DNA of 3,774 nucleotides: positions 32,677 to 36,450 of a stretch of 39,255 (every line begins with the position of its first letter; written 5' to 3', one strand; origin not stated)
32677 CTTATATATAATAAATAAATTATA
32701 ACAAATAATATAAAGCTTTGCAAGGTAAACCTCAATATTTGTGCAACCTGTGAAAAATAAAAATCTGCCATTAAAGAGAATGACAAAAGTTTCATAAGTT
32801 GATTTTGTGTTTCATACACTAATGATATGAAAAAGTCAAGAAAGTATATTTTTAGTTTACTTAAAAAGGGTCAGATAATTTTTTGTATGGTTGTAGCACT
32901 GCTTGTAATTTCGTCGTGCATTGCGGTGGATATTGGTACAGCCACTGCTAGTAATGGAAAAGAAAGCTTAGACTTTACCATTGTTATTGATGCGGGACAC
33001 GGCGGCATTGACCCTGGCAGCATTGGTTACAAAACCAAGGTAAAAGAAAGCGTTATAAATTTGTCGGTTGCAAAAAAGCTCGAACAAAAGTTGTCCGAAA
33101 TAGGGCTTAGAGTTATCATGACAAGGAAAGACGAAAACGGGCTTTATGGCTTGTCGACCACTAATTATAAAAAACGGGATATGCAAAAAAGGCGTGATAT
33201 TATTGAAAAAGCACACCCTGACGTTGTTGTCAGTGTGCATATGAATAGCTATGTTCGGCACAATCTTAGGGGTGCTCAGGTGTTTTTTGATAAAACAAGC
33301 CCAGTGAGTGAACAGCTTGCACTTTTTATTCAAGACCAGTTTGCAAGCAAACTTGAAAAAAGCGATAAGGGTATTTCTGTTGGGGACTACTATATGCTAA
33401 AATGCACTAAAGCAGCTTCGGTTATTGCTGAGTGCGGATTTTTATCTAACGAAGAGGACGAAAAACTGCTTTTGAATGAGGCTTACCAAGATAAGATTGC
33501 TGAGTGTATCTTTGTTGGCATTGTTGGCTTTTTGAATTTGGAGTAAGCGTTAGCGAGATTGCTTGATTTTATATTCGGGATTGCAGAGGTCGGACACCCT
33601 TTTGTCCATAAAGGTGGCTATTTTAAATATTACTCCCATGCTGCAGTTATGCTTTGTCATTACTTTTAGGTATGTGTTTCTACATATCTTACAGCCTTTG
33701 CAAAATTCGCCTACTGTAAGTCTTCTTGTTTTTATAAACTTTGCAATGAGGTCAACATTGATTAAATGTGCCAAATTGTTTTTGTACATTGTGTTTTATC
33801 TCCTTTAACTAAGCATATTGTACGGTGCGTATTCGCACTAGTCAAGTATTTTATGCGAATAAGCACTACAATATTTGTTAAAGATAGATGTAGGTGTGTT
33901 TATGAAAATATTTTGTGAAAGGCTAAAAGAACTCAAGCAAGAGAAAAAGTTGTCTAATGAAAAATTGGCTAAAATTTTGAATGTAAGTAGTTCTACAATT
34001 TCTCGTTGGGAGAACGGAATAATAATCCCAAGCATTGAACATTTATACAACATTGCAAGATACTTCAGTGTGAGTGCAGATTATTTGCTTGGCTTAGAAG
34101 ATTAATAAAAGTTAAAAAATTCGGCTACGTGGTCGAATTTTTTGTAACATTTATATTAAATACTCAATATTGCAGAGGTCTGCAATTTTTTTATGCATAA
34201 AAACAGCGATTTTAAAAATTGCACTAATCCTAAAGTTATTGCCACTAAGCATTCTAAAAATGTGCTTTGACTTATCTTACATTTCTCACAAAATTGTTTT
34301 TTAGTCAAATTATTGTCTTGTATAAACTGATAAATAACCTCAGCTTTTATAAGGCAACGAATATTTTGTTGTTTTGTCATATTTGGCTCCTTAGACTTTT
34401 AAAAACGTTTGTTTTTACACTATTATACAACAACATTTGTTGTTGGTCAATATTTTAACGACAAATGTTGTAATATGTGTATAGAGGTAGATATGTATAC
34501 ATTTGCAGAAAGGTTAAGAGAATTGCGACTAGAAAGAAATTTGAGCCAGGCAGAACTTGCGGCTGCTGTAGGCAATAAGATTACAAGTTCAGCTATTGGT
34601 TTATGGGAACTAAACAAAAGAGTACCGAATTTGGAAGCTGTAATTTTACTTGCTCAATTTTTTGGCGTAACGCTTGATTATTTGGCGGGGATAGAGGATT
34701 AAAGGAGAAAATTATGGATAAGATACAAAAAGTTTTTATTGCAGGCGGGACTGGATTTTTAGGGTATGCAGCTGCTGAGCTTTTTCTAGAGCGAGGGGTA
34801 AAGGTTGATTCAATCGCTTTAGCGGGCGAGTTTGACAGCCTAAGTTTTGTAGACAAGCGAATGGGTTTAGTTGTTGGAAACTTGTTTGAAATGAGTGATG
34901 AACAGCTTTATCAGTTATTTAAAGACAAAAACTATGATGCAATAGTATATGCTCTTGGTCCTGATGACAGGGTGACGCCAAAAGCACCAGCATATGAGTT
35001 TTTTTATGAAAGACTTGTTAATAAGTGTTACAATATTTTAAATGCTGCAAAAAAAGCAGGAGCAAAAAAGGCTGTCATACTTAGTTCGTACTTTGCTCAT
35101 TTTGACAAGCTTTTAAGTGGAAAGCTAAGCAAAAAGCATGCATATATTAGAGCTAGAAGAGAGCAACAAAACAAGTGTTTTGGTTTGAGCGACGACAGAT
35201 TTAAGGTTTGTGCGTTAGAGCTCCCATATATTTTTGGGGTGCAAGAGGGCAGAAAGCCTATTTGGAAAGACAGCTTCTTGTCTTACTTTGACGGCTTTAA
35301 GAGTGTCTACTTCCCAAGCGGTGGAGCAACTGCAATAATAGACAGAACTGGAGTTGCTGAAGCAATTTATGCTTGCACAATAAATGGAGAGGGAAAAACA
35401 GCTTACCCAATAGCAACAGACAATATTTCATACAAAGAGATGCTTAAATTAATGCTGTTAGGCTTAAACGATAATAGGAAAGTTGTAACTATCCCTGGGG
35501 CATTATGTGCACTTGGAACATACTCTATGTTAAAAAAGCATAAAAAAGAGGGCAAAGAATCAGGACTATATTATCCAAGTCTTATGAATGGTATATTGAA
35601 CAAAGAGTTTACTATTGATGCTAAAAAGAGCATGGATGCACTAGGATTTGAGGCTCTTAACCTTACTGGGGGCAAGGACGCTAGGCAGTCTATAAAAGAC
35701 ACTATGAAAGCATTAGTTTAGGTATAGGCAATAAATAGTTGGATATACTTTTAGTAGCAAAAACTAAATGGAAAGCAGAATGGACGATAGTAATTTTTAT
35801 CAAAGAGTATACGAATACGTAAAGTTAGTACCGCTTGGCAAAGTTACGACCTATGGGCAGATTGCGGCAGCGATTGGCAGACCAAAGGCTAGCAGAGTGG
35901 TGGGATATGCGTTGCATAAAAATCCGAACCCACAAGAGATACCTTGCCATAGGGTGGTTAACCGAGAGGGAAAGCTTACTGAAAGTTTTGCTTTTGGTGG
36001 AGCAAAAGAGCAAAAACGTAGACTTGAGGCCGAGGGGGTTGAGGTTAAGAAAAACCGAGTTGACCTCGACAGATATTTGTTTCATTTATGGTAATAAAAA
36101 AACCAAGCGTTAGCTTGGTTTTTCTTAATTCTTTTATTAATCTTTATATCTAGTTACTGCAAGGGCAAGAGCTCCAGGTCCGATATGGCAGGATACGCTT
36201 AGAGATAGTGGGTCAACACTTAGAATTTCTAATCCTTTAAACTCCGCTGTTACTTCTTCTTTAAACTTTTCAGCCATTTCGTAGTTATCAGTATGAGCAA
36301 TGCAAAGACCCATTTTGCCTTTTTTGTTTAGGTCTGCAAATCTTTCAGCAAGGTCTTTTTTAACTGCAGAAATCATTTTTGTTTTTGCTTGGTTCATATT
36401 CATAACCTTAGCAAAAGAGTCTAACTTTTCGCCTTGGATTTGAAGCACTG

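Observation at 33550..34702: Switch modules B and C: tandem duplicated divergent HTH/HTH pairs with orthogonal operator palindromes placed inside promoter spacers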

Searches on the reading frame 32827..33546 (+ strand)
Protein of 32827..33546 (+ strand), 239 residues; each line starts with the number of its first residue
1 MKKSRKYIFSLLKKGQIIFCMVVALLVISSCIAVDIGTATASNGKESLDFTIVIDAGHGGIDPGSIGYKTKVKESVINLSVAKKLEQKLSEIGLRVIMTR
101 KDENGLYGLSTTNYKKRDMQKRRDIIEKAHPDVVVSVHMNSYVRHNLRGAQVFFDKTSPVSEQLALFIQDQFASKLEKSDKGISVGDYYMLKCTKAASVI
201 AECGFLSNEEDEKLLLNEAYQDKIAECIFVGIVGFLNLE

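Call 5: search_protein_families(library=pfam, proteins=[window:32827-33546:+], max_evalue=0.1)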
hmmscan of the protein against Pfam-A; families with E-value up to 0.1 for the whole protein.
window:32827-33546:+ (239 aa): 3 families
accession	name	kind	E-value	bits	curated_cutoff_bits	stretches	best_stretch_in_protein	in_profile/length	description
PF01520.23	Amidase_3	-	2e-45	155.4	27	1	52-232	1-172/174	N-acetylmuramoyl-L-alanine amidase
PF18627.6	PgdA_N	-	0.031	14.2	26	1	72-175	49-148/218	Peptidoglycan GlcNAc deacetylase N-terminal domain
PF04558.20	tRNA_synt_1c_R1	-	0.09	13.2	28.6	0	69-127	14-72/162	Glutaminyl-tRNA synthetase, non-specific RNA binding region part 1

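Call 35: find_related_loci(query=window:32827-33546:+, collection=genome_contigs, flank=7000)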
Query window:32827-33546:+ (239 aa) in genome_contigs; peptide patterns used: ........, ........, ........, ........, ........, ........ (x = any residue, [..] = any of these).
185 stretches matched a pattern; 149 encode a relative of the query (tblastn E <= 1e-3); the best 80 are kept; 80 distinct loci.
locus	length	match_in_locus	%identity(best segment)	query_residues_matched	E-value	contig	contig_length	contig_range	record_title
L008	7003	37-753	73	1-239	1e-121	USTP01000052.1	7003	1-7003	uncultured Thermoanaerobacterales bacterium isolate UMGS2069 genome assembly, contig: NODE_1563_length_7003_cov_9.505901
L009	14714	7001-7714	74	1-239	4e-121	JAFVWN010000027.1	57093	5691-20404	MAG: Clostridia bacterium isolate RGIG5459 Sheep_Colon-5__c373317, whole genome shotgun sequence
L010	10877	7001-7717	73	1-239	3e-117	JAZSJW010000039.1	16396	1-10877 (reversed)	MAG: Clostridia bacterium isolate T1900044563_TS20190029.MAGScoT_cleanbin_000045 SGB_379_k141_1486650, whole genome shot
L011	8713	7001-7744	68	1-239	2e-114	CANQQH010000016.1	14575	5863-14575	MAG: uncultured Clostridia bacterium isolate Lapin-011__bin23 genome assembly, contig: Lapin-011__NODE_4334_length_14575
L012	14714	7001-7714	71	1-237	9e-114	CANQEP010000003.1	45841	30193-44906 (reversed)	MAG: uncultured Clostridia bacterium isolate Lapin-005__bin72 genome assembly, contig: Lapin-005__NODE_977_length_45841_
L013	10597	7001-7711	69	3-239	2e-110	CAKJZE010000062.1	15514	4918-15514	Clostridiales bacterium isolate MAG-R002 genome assembly, contig: k141_46362, whole genome shotgun sequence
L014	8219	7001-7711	69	3-239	3e-110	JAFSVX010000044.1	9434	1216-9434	MAG: Clostridia bacterium isolate RGIG3522 Goat_Rumen.Co__c1987151, whole genome shotgun sequence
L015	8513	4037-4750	70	1-239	4e-109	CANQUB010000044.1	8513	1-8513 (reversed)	MAG: uncultured Clostridia bacterium isolate Lapin-023__bin71 genome assembly, contig: Lapin-023__NODE_10494_length_8513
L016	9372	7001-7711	66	3-239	1e-103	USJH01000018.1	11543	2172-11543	uncultured Clostridia bacterium isolate UMGS1774 genome assembly, contig: NODE_111_length_11543_cov_2.71727, whole genom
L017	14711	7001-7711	65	3-239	8e-101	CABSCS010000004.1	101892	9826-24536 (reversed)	MAG TPA_asm: uncultured Clostridiales bacterium isolate MGYG-HGUT-02172 genome assembly, contig: GUT_GENOME133558_4, who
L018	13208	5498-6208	63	1-237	1e-95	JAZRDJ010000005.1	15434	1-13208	MAG: Clostridia bacterium isolate T1900045506_YK20190200.MAGScoT_cleanbin_000045 SGB_7536_k141_333109, whole genome shot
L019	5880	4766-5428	58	17-238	1e-83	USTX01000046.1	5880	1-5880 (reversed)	uncultured Clostridiales bacterium isolate UMGS2070 genome assembly, contig: NODE_1843_length_5880_cov_1.664893, whole g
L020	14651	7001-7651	58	19-238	4e-82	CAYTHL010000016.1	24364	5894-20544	MAG TPA_asm: uncultured Lachnospiraceae bacterium isolate SRP222994_co1_331 genome assembly, contig: NODE_4081_length_24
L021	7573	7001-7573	63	47-237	6e-82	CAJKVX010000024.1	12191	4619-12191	MAG TPA_asm: uncultured Clostridiales bacterium isolate ERR321576-bin.26 genome assembly, contig: NODE_3821_length_12191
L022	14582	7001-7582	61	47-239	8e-77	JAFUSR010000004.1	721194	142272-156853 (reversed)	MAG: Clostridia bacterium isolate RGIG4790 Roe_deer_Reticulum-3__c188924, whole genome shotgun sequence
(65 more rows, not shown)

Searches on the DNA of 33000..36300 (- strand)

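Call 77: search_rna_families(source=window, start=33000, end=36300, threshold=evalue, max_evalue=0.1)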
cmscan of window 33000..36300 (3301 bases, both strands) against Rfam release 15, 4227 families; matches with E-value up to 0.1: 0.
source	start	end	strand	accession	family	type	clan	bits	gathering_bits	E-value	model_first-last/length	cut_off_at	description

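Call 94: search_rna_families(source=L093, start=2450, end=2780, threshold=evalue, max_evalue=10)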
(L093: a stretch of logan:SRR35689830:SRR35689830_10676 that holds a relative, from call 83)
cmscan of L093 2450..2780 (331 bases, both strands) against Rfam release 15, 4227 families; matches with E-value up to 10: 0.
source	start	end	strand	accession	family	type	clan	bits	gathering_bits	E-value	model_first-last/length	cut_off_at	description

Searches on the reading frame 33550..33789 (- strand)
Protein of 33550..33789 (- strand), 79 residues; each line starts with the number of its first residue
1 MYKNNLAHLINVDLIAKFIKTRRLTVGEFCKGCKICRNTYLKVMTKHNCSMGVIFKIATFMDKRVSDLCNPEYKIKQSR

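Call 5: search_protein_families(library=pfam, proteins=[window:33550-33789:-], max_evalue=0.1)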
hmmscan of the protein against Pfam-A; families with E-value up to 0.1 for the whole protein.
window:33550-33789:- (79 aa): 2 families
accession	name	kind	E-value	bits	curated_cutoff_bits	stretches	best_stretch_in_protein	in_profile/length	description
PF24852.1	DUF7726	-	0.002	18.6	26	1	15-52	14-51/73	Domain of unknown function (DUF7726)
PF13443.12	HTH_26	-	0.0042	17.7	22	1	16-70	3-59/63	Cro/C1-type HTH DNA-binding domain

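Call 16: find_homologous_proteins(query=window:33550-33789:-, max_evalue=0.001)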
Query window:33550-33789:- (79 aa): 1 proteins with E <= 0.001 among 1 candidates.
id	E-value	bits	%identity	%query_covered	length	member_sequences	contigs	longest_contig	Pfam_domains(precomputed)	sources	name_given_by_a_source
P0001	8.4e-47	174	100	100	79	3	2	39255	-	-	-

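Call 18: search_protein_families(library=ncbifam, proteins=[window:33550-33789:-], max_evalue=0.1)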
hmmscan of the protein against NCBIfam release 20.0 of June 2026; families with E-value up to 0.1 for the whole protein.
window:33550-33789:- (79 aa): 0 families

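Call 19: search_protein_families(library=phrogs, proteins=[window:33550-33789:-], max_evalue=0.1)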
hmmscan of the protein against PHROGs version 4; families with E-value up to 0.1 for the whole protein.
window:33550-33789:- (79 aa): 1 family
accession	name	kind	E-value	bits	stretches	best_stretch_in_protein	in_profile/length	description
phrog_32751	-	unknown function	0.01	17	1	17-42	7-32/48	-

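Call 22: find_encoding_contigs(protein=P0001, flank=6000, max_places=6)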
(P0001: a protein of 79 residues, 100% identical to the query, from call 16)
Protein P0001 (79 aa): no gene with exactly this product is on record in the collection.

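Call 23: search_protein_representatives(protein=window:33550-33789:-)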
Query: 79 residues. Proteins with E-value up to 0.001 (for the whole library): 33; up to 1e-10: 1; up to 1e-30: 1. The best 33 are listed.
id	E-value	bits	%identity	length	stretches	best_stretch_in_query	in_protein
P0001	2.7e-47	173.6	100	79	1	1-79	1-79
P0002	4.5e-07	45.9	44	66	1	10-61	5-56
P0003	1.4e-06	44.4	38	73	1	5-68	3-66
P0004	1.4e-06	44.4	39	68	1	10-68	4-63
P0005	2.1e-06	43.8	45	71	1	5-68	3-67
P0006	3.9e-06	43.0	40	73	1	4-70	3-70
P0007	1.5e-05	41.1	41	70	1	9-74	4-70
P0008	1.9e-05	40.8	39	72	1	8-68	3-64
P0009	2.6e-05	40.3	39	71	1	9-72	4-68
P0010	2.8e-05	40.2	34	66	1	9-67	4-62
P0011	2.9e-05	40.2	37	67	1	8-69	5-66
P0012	3.3e-05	40.0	37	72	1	2-69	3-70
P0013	7.2e-05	38.9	40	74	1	7-68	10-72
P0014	8.6e-05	38.7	38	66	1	8-68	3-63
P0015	1.0e-04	38.5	33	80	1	8-70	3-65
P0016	1.0e-04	38.4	46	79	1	9-76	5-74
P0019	2.0e-04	37.5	34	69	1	8-68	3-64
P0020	2.2e-04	37.4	35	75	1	3-67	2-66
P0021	2.3e-04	37.4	36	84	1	10-77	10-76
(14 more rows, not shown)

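Call 28: find_encoding_contigs(protein=P0019, flank=4000, max_places=2)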
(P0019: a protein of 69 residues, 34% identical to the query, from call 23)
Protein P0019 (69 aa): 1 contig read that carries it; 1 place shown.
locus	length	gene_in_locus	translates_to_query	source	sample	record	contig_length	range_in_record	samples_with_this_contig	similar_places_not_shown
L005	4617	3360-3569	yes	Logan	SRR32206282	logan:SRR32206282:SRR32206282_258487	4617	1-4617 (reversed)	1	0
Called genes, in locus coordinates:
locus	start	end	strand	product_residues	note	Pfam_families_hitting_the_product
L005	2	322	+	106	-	?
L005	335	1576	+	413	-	PF12698:ABC2_membrane_3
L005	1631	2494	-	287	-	PF02645:DegV, PF13684:FakA-like_C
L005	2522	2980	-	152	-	PF04074:DUF386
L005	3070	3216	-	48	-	PF01381:HTH_3, PF12844:HTH_19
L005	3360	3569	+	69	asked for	PF13443:HTH_26 (weak)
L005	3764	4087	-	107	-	PF06153:CdAMP_rec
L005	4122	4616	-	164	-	?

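Call 34: search_dna_similar(query=window:33550-33789:-, collection=phages, mode=protein, max_evalue=0.01, max_rows=15)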
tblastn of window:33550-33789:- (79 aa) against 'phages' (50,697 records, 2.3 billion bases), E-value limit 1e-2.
No match.

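Call 44: find_encoding_contigs(protein=P0012, flank=2000, max_places=2)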
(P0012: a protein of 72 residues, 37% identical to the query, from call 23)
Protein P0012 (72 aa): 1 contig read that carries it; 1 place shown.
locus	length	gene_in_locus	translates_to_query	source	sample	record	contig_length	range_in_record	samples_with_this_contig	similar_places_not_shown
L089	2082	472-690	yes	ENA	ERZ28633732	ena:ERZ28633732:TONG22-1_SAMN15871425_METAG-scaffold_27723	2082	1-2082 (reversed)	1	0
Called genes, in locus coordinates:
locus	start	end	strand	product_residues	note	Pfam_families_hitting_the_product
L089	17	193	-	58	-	-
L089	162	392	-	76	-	-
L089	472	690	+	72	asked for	PF13443:HTH_26 (weak)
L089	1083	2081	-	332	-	?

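Call 45: find_encoding_contigs(protein=P0021, flank=2000, max_places=2)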
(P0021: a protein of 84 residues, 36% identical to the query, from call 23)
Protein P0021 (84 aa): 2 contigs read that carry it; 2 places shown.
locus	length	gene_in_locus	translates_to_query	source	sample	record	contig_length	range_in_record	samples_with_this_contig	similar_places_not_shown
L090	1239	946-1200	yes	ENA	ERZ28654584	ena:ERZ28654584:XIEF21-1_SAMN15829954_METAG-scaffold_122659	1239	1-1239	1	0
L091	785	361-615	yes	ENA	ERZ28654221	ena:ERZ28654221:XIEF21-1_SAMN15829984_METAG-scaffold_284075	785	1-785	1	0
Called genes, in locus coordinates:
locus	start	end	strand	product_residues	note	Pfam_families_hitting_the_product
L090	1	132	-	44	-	?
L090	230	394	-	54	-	-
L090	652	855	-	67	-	PF12844:HTH_19 (weak), PF13443:HTH_26, PF01381:HTH_3, PF13560:HTH_31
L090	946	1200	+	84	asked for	PF13443:HTH_26, PF01381:HTH_3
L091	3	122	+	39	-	?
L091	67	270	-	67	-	PF12844:HTH_19 (weak), PF13443:HTH_26, PF01381:HTH_3, PF13560:HTH_31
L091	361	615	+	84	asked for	PF13443:HTH_26, PF01381:HTH_3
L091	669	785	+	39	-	?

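Call 46: find_encoding_contigs(protein=P0015, flank=2000, max_places=2)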
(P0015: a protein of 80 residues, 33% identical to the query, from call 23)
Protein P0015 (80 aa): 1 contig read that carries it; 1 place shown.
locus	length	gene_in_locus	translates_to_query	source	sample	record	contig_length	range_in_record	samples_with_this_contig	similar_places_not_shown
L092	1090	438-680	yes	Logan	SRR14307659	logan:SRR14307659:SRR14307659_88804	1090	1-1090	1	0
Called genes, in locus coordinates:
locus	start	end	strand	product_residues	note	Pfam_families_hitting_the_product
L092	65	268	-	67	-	PF13560:HTH_31 (weak), PF12844:HTH_19, PF13443:HTH_26, PF01381:HTH_3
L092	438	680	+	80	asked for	PF13443:HTH_26 (weak)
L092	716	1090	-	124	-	?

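Call 67: search_protein_families(library=padloc, proteins=[window:33550-33789:-], max_evalue=0.01)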
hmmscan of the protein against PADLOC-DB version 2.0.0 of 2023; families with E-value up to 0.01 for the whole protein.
window:33550-33789:- (79 aa): 0 families

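Call 83: find_encoding_contigs(protein=P0020, flank=2500, max_places=2)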
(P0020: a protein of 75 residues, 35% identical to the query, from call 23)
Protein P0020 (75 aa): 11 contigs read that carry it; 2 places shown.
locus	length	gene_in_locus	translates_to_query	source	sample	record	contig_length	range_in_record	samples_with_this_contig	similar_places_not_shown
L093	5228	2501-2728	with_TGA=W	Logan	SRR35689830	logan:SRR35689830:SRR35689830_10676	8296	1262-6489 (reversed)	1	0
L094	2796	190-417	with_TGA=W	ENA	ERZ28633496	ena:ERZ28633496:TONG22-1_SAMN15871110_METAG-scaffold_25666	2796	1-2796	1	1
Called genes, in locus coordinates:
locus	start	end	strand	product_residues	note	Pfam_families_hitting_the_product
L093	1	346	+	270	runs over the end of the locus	PF17827:PrmC_N (weak), PF01209:Ubie_methyltran (faint), PF03602:Cons_hypoth95, PF05175:MTS, PF06325:PrmA, PF13847:Methyltransf_31, PF08241:Methyltransf_11 (weak), PF13649:Methyltransf_25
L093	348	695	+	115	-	-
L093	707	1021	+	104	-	-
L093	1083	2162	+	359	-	PF03462:PCRF, PF00472:RF-1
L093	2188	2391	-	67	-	PF12844:HTH_19, PF13560:HTH_31 (weak), PF01381:HTH_3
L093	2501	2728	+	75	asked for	-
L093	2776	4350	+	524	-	-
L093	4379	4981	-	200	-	-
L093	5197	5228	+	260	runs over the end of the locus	-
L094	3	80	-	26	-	?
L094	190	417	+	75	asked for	-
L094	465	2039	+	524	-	-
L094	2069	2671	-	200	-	-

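Call 84: find_encoding_contigs(protein=P0016, flank=2500, max_places=2)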
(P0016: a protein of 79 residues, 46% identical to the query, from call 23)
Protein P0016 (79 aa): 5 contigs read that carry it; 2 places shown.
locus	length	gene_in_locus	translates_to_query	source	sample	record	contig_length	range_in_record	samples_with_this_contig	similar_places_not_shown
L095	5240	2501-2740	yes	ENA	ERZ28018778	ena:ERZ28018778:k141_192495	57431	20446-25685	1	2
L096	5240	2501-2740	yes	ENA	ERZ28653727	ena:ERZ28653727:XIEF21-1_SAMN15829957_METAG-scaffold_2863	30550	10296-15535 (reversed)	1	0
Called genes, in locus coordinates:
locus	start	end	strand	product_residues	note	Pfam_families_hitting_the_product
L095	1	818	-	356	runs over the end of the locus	PF03462:PCRF, PF00472:RF-1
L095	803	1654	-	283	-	PF17827:PrmC_N, PF05971:Methyltransf_10 (weak), PF05175:MTS, PF06325:PrmA, PF13489:Methyltransf_23, PF13847:Methyltransf_31, PF08241:Methyltransf_11, PF13649:Methyltransf_25, +5 more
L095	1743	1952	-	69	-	PF01197:Ribosomal_L31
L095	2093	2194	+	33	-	-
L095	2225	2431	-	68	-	PF13560:HTH_31, PF12844:HTH_19, PF01381:HTH_3, PF13443:HTH_26 (weak)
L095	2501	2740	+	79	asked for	PF13443:HTH_26 (weak)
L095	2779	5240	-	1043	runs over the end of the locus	PF00133:tRNA-synt_1, PF09334:tRNA-synt_1g, PF08264:Anticodon_1, PF19302:DUF5915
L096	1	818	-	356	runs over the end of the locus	PF03462:PCRF, PF00472:RF-1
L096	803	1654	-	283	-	PF17827:PrmC_N, PF05971:Methyltransf_10 (weak), PF05175:MTS, PF06325:PrmA, PF13489:Methyltransf_23, PF13847:Methyltransf_31, PF08241:Methyltransf_11, PF13649:Methyltransf_25, +5 more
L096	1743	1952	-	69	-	PF01197:Ribosomal_L31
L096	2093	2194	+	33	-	-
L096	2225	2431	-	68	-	PF13560:HTH_31, PF12844:HTH_19, PF01381:HTH_3, PF13443:HTH_26 (weak)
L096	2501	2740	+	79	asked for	PF13443:HTH_26 (weak)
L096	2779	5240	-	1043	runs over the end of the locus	PF00133:tRNA-synt_1, PF09334:tRNA-synt_1g, PF08264:Anticodon_1, PF19302:DUF5915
